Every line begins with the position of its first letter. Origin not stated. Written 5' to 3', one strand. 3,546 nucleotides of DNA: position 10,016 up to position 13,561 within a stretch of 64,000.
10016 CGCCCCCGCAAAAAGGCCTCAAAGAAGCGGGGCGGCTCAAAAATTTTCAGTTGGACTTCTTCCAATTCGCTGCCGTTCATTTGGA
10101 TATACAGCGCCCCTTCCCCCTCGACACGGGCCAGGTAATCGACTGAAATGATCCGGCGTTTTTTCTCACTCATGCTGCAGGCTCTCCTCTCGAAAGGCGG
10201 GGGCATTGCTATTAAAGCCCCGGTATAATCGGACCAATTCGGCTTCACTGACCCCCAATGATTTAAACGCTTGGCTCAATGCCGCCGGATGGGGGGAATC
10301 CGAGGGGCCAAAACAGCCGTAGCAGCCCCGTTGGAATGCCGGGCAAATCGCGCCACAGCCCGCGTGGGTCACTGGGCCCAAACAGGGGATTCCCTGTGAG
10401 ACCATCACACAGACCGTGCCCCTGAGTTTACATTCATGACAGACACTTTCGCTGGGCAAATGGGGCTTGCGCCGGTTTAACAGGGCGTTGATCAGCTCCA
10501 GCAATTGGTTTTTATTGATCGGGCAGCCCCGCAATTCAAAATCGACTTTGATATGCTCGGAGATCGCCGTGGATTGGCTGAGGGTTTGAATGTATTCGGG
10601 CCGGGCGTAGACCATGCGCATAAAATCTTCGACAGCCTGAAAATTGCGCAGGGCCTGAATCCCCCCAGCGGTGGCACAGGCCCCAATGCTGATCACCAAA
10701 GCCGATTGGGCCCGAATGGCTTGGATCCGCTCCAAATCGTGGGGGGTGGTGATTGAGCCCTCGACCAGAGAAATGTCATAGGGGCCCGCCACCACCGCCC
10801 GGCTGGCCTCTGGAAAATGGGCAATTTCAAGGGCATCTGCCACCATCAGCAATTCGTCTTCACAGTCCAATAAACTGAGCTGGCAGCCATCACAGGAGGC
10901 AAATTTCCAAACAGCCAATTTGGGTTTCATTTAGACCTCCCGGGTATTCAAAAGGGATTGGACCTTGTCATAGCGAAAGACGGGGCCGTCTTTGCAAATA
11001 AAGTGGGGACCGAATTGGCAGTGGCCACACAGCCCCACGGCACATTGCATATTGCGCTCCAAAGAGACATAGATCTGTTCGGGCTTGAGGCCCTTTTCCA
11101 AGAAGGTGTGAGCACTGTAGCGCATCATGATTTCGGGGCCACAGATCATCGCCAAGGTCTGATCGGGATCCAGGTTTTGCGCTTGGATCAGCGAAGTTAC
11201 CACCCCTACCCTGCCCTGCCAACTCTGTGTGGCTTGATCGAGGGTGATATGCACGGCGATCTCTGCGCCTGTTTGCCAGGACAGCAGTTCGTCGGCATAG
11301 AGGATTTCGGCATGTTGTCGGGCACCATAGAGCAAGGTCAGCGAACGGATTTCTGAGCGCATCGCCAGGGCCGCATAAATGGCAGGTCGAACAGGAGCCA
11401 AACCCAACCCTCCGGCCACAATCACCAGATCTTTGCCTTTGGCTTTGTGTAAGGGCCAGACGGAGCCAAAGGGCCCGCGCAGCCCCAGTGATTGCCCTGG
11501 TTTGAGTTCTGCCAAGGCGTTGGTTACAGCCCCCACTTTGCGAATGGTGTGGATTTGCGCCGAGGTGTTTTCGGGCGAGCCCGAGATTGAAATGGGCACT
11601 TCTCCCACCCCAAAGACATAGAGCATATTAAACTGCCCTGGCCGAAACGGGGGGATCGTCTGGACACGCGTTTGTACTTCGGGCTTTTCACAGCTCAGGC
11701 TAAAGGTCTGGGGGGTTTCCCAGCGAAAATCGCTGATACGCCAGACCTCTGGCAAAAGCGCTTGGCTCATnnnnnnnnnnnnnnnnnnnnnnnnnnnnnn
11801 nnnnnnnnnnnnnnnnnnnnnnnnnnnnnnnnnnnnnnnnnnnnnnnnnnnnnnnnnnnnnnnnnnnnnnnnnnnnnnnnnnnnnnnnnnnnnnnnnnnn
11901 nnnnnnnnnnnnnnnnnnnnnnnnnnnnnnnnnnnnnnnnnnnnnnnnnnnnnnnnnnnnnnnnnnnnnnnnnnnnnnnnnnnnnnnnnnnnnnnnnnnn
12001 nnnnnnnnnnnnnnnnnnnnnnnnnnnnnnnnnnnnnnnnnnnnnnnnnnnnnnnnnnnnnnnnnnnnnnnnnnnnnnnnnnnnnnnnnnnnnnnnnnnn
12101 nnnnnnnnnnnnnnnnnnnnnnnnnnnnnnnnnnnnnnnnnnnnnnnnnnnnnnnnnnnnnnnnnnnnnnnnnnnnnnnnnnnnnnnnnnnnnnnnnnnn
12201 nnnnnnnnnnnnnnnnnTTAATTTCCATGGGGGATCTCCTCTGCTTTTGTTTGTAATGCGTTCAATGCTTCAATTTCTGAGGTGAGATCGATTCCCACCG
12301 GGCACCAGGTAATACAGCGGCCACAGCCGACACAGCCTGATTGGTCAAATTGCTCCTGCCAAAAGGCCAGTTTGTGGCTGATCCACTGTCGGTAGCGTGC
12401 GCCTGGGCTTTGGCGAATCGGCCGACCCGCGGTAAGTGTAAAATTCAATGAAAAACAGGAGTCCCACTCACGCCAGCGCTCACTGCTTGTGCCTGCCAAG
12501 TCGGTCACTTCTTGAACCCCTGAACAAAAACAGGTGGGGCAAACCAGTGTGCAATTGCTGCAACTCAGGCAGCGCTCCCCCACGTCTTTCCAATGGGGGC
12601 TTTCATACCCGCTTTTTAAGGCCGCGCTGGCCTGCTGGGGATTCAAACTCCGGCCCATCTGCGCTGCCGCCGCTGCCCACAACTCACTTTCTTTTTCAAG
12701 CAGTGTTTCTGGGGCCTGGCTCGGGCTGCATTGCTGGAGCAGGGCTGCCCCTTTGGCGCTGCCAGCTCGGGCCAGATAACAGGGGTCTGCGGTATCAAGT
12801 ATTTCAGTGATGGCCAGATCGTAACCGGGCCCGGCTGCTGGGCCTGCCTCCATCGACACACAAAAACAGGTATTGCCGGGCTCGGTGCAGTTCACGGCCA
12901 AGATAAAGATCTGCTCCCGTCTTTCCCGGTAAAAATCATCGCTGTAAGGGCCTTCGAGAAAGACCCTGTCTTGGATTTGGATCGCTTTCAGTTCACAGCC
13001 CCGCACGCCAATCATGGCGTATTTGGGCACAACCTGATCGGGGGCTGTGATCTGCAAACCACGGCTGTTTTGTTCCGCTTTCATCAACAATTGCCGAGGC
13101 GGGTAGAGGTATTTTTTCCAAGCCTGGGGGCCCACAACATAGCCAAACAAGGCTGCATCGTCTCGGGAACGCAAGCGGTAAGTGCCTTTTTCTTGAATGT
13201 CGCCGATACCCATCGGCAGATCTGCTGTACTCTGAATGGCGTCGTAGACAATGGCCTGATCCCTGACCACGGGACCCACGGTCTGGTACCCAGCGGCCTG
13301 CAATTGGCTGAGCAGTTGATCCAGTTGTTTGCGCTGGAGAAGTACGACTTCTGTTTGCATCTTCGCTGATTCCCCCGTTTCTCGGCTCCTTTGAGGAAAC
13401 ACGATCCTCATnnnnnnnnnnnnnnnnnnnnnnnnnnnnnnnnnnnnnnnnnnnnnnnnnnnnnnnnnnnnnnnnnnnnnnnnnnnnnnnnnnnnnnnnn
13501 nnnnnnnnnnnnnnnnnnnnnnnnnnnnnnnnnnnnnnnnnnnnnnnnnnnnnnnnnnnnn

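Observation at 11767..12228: Stand-alone cNMP-binding-domain protein inserted between hydrogenase beta and gamma subunit genes, with a degenerate phosphate-binding cassette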

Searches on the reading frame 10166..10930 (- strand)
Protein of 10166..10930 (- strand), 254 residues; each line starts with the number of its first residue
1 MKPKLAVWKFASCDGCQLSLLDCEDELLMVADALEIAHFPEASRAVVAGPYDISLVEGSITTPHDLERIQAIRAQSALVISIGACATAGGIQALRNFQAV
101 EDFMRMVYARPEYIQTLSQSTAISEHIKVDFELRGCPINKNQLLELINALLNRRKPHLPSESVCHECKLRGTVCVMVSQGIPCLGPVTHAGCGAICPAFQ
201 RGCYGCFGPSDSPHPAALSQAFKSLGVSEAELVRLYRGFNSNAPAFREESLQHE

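Call 3: search_protein_families(library=pfam, proteins=[window:10166-10930:-], max_evalue=0.01)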
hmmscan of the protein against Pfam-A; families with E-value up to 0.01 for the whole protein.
window:10166-10930:- (254 aa): 1 family
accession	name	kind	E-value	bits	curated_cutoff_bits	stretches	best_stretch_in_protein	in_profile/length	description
PF01058.29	Oxidored_q6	-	2.6e-24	85.8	27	1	13-150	1-128/128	NADH ubiquinone oxidoreductase, 20 Kd subunit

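Call 4: search_protein_families(library=ncbifam, proteins=[window:10166-10930:-], max_evalue=0.01)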
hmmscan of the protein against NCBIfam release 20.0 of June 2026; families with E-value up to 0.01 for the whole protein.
window:10166-10930:- (254 aa): 9 families
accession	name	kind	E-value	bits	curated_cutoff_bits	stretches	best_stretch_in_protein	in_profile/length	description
NF040831.1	sulfhyd_ShyD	equivalog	3.2e-48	164.4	460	1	4-240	2-238/240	NAD(P)-dependent hydrogenase/sulfhydrogenase 2 subunit delta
NF040836.1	sulfhyd_HydD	equivalog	2.6e-47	161.2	500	1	4-247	7-252/261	NADPH-dependent hydrogenase/sulfhydrogenase 1 subunit delta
NF045875.1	F420_non_VhuG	exception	3.5e-36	124.9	450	2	2-168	4-181/286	F420-non-reducing hydrogenase subunit VhuG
TIGR03294.1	FrhG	equivalog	3.2e-13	49.9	245.5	1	4-160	3-150/228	coenzyme F420 hydrogenase subunit gamma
NF011390.0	PRK14815.1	equivalog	0.00042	19.6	281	0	22-100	44-126/183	NADH dehydrogenase subunit B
NF011395.0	PRK14820.1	equivalog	0.0034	17.2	263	0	31-92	54-117/180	NADH-quinone oxidoreductase subunit B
NF011389.0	PRK14814.1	equivalog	0.0037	17.1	285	1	34-101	57-127/186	NADH dehydrogenase subunit B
TIGR01957.1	nuoB_fam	subfamily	0.0058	16.5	142.7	0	51-104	58-112/145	NADH-quinone oxidoreductase subunit B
NF005012.1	PRK06411.1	subfamily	0.0066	16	116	0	52-100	75-124/166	NADH-quinone oxidoreductase subunit NuoB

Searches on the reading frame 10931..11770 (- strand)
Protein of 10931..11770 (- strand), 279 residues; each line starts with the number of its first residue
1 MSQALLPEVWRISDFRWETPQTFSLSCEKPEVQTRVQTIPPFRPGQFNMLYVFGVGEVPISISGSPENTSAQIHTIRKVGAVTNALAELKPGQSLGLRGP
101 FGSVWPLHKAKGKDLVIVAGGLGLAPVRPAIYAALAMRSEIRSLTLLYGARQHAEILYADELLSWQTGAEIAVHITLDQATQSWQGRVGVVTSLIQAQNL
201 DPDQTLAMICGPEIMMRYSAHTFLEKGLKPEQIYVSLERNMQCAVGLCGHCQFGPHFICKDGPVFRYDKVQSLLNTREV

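Call 3: search_protein_families(library=pfam, proteins=[window:10931-11770:-], max_evalue=0.01)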
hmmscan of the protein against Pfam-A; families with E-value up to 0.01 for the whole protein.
window:10931-11770:- (279 aa): 3 families
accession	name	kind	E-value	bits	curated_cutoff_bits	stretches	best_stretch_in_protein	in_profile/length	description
PF00175.26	NAD_binding_1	-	9.9e-16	58.8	22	1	118-219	2-107/109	Oxidoreductase NAD-binding domain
PF10418.14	DHODB_Fe-S_bind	-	4.8e-10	39.4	23.9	1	238-270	1-40/41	Iron-sulfur cluster binding domain of dihydroorotate dehydrogenase B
PF00970.30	FAD_binding_6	-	0.0075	17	21.1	0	78-104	71-97/99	Oxidoreductase FAD-binding domain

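Call 4: search_protein_families(library=ncbifam, proteins=[window:10931-11770:-], max_evalue=0.01)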
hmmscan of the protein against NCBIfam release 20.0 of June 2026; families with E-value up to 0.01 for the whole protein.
window:10931-11770:- (279 aa): 26 families (the best 25 are shown)
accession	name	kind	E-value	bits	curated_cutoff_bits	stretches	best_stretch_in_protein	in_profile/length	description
NF006220.0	PRK08345.1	subfamily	3.2e-63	213.7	395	1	21-270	26-287/294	cytochrome-c3 hydrogenase subunit gamma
TIGR02911.1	sulfite_red_B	equivalog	1.8e-61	207.5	288.6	1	34-274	23-260/261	anaerobic sulfite reductase subunit AsrB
NF040830.1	sulfhyd_ShyC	equivalog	1.3e-52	178.8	600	1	25-270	26-281/288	NAD(P)-dependent hydrogenase/sulfhydrogenase 2 subunit gamma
NF040835.1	sulfhyd_HydG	equivalog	7.5e-51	173.1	650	1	21-270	33-284/292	NADPH-dependent hydrogenase/sulfhydrogenase 1 subunit gamma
NF000796.0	PRK00054.1-1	equivalog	5.1e-48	163.5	224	1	31-271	17-236/254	dihydroorotate dehydrogenase electron transfer subunit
NF000798.0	PRK00054.1-3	equivalog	7.9e-26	91.2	219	1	42-270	31-242/244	dihydroorotate dehydrogenase electron transfer subunit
NF004862.0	PRK06222.1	subfamily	8.4e-23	81.3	220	1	42-270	28-248/281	sulfide/dihydroorotate dehydrogenase-like FAD/NAD-binding protein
NF000799.0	PRK00054.1-4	equivalog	2e-20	73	314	1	58-270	53-256/258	dihydroorotate dehydrogenase electron transfer subunit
NF040810.1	BenC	equivalog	1.6e-19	70.3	430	1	32-234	124-326/333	benzoate 1,2-dioxygenase electron transfer component BenC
NF009414.0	PRK12778.1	equivalog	1.6e-19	69.7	1103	1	19-271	11-249/752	bifunctional dihydroorotate dehydrogenase B NAD binding subunit/NADPH-dependent glutamate synthase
NF045803.1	MethMoxFADbindMmoC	equivalog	5.5e-18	64.8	500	1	33-235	132-337/343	aromatic/alkene monooxygenase hydroxylase FAD-binding subunit MmoC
NF000797.0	PRK00054.1-2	equivalog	1.3e-16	60.7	270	1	58-270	61-265/267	dihydroorotate dehydrogenase electron transfer subunit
TIGR01941.1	nqrF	equivalog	9.6e-16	57.7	295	1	76-233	236-398/405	NADH:ubiquinone reductase (Na(+)-transporting) subunit F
NF005963.0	PRK08051.1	equivalog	1.2e-15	57.4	230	1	38-234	27-226/233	NAD(P)H-flavin reductase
NF008822.0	PRK11872.1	equivalog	5.2e-14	52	402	1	42-235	137-332/341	anthranilate 1,2-dioxygenase electron transfer component AntC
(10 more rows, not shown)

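Call 32: search_dna_similar(query=window:10931-11770:-, collection=plasmids, mode=protein, max_evalue=1e-20, max_rows=60)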
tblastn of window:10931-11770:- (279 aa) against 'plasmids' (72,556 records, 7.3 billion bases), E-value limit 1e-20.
Records with a match: 52; places in all: 55; records where one place covers at least 80% of the query: 52.
Best place of each record, by identity: <60% 52.
By first word of the organism name: Escherichia 17; Clostridium 9; Rhodococcus 6; Streptomyces 5; Paraclostridium 3; Burkholderia 2; Cetobacterium 2; Paraburkholderia 1; Pandoraea 1; Fusobacterium 1; and 5 more.
By predicted mobility (MOB-suite, as given by PLSDB): non-mobilizable 30; conjugative 16; mobilizable 6.
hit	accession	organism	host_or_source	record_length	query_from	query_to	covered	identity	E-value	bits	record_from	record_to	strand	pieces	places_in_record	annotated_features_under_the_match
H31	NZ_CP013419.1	Burkholderia savannae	soil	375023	5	279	99%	50.5%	6e-89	295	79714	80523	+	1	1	FAD/NAD(P)-binding protein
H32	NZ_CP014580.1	Paraburkholderia phytofirmans OLGA172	-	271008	5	279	99%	48.7%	2e-87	291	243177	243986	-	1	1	FAD/NAD(P)-binding protein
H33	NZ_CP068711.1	Burkholderia thailandensis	soil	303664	40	279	86%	53.8%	7e-82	275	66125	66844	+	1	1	FAD/NAD(P)-binding protein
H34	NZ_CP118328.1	Rhodococcus sp. DK17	pure culture,crude oil-contaminated soil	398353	6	279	98%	47.0%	2e-73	251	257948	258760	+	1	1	FAD/NAD(P)-binding protein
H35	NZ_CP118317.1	Rhodococcus sp. DK180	pure culture,crude oil-contaminated soil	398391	6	279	98%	47.0%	2e-73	251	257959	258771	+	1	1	FAD/NAD(P)-binding protein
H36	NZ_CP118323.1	Rhodococcus sp. DK176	pure culture,crude oil-contaminated soil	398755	6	279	98%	47.0%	2e-73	251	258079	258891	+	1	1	FAD/NAD(P)-binding protein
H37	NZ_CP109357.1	Streptomyces sp. NBC_01562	-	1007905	1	279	100%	45.5%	2e-76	259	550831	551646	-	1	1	record has no annotation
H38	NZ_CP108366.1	Streptomyces sp. NBC_01340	-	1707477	1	279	100%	45.5%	2e-76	259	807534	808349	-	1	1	none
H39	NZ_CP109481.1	Streptomyces sp. NBC_01450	-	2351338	1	279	100%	45.5%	2e-76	259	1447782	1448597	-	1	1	none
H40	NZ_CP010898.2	Pandoraea vervacti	bacteria,uncultivated field soil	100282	7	279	98%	46.5%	1e-78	266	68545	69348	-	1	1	FAD/NAD(P)-binding protein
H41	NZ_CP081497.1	Streptomyces sp. BHT-5-2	whole organism,plant soil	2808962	5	279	99%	44.4%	1e-70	243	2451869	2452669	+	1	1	none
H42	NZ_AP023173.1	Rhodococcus qingshengii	-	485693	3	279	99%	43.9%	4e-68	235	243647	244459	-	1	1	FAD/NAD(P)-binding protein | cyclic nucleotide-binding domain-containing protein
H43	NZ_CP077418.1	Rhodococcus qingshengii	pure culture,oil-contaminated water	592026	3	279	99%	43.9%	5e-68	235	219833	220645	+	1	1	FAD/NAD(P)-binding protein | cyclic nucleotide-binding domain-containing protein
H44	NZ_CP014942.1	Rhodococcus sp. BH4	cell culture,sludge of membrane ...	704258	3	279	99%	43.9%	5e-68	235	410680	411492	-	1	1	FAD/NAD(P)-binding protein | cyclic nucleotide-binding domain-containing protein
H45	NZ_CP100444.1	Streptomyces rimosus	pure culture,OTC cluster deletion ...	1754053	41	279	86%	46.9%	1e-67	234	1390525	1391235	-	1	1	record has no annotation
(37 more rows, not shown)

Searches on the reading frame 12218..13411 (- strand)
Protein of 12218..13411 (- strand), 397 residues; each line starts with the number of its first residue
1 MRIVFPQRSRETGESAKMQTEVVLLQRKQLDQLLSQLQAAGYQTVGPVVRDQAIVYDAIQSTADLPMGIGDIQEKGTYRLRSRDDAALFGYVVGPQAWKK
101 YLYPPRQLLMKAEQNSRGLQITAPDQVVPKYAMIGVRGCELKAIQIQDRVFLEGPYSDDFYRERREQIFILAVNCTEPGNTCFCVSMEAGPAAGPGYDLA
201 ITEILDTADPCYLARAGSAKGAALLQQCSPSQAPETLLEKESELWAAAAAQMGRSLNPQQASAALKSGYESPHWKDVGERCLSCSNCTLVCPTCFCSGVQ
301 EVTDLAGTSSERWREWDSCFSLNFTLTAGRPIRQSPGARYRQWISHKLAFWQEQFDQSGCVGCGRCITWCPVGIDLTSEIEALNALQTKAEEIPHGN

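Call 3: search_protein_families(library=pfam, proteins=[window:12218-13411:-], max_evalue=0.01)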
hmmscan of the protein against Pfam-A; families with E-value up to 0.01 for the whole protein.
window:12218-13411:- (397 aa): 14 families
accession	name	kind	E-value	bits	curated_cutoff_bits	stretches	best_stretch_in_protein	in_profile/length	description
PF17179.9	Fer4_22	-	1.6e-32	112.7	27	1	280-374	1-95/95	4Fe-4S dicluster domain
PF13746.11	Fer4_18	-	3.5e-07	30.8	27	0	352-378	53-79/114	4Fe-4S dicluster domain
PF12838.12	Fer4_7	-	3.8e-07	30.9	27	1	354-374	32-52/52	4Fe-4S dicluster domain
PF12797.12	Fer4_2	-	6.1e-07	29.4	24.5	1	355-372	5-22/22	4Fe-4S binding domain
PF14697.11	Fer4_21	-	4.5e-06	27.1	35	1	356-372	37-53/59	4Fe-4S dicluster domain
PF25160.1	LdpA_Fe-S-bd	-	9.1e-06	25.8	27.6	1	353-373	21-41/49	LdpA Fe-S cluster-binding domain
PF13237.11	Fer4_10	-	1e-05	25.8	25.5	1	355-376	4-28/53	4Fe-4S dicluster domain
PF13534.11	Fer4_17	-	1.9e-05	25.5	22.2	0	258-293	22-58/61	4Fe-4S dicluster domain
PF13484.11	Fer4_16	-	2e-05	25.7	30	0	360-373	2-15/66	4Fe-4S double cluster binding domain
PF13183.11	Fer4_8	-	3.1e-05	24.8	27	1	279-374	3-68/68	4Fe-4S dicluster domain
PF13187.11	Fer4_9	-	3.8e-05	24.1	27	1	280-373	1-50/52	4Fe-4S dicluster domain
PF00037.32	Fer4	-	7e-05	22.9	21.1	1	354-373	2-21/24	4Fe-4S binding domain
PF12837.12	Fer4_6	-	0.002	18.4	25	1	355-373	4-22/24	4Fe-4S binding domain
PF12798.12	Fer4_3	-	0.0043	18.2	27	1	360-374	1-15/15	4Fe-4S binding domain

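Call 4: search_protein_families(library=ncbifam, proteins=[window:12218-13411:-], max_evalue=0.01)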
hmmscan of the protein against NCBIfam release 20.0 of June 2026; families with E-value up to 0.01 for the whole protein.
window:12218-13411:- (397 aa): 28 families (the best 25 are shown)
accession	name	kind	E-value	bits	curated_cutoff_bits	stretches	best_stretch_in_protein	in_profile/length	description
NF040829.1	sulfhyd_ShyB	equivalog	2e-40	138.8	690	1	98-377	56-323/334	NAD(P)-dependent hydrogenase/sulfhydrogenase 2 subunit beta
NF040833.1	sulfhyd_HydB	equivalog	5.2e-38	130.8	750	1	89-388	48-340/367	NADPH-dependent hydrogenase/sulfhydrogenase 1 subunit beta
TIGR02910.1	sulfite_red_A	equivalog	3.3e-34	118.6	323.15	1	130-386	89-329/334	anaerobic sulfite reductase subunit AsrA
TIGR01971.1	NuoI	subfamily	2.6e-05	23.8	113.05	0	263-294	23-57/121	NADH-quinone oxidoreductase, chain I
TIGR02512.1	FeFe_hydrog_A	subfamily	4.8e-05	22.4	405.95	1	352-379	44-72/375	[FeFe] hydrogenase, group A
NF040864.1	HgcB_ferredoxin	equivalog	0.00017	21.4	99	0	354-374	10-30/93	mercury methylation ferredoxin HgcB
TIGR01944.1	rnfB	subfamily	0.00034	20.2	68.7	0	356-372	111-127/190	RnfABCDGE type electron transport complex subunit B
TIGR02745.1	ccoG_rdxA_fixG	equivalog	0.00053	19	316.7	1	349-376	222-249/435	cytochrome c oxidase accessory protein CcoG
NF040763.1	FeFe_hydrog_A6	exception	0.00053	18.5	765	1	350-374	180-204/571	NADH-dependent [FeFe] hydrogenase, group A6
NF004537.0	PRK05888.1-3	equivalog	0.00059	19.4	163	0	354-372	109-127/204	NADH-quinone oxidoreductase subunit NuoI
NF007205.0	PRK09626.1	equivalog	0.0006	19.8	93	0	270-308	9-46/105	2-oxoglutarate-acceptor oxidoreductase subunit OorD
NF009053.0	PRK12387.1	subfamily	0.00069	19.4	204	0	354-381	69-97/180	formate hydrogenlyase complex iron-sulfur subunit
NF038196.1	ferrodoxin_EFR1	subfamily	0.0012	18.9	75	0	357-372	183-198/242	EFR1 family ferrodoxin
NF006221.0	PRK08348.1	subfamily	0.0013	18.4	124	0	355-374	41-60/136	NADH-plastoquinone oxidoreductase subunit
NF040684.1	PorD_Arch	equivalog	0.0021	18.1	120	0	354-372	58-76/85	pyruvate synthase subunit PorD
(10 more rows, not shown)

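Call 79: search_solved_structures(query=window:12218-13411:-, max_evalue=0.001)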
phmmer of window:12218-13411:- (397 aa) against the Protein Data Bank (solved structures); distinct sequences matched with E-value up to 0.001: 1.
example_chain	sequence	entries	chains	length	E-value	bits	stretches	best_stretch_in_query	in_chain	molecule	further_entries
9nez_B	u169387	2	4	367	1.9e-33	119.3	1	95-387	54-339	Sulfhydrogenase 1 subunit beta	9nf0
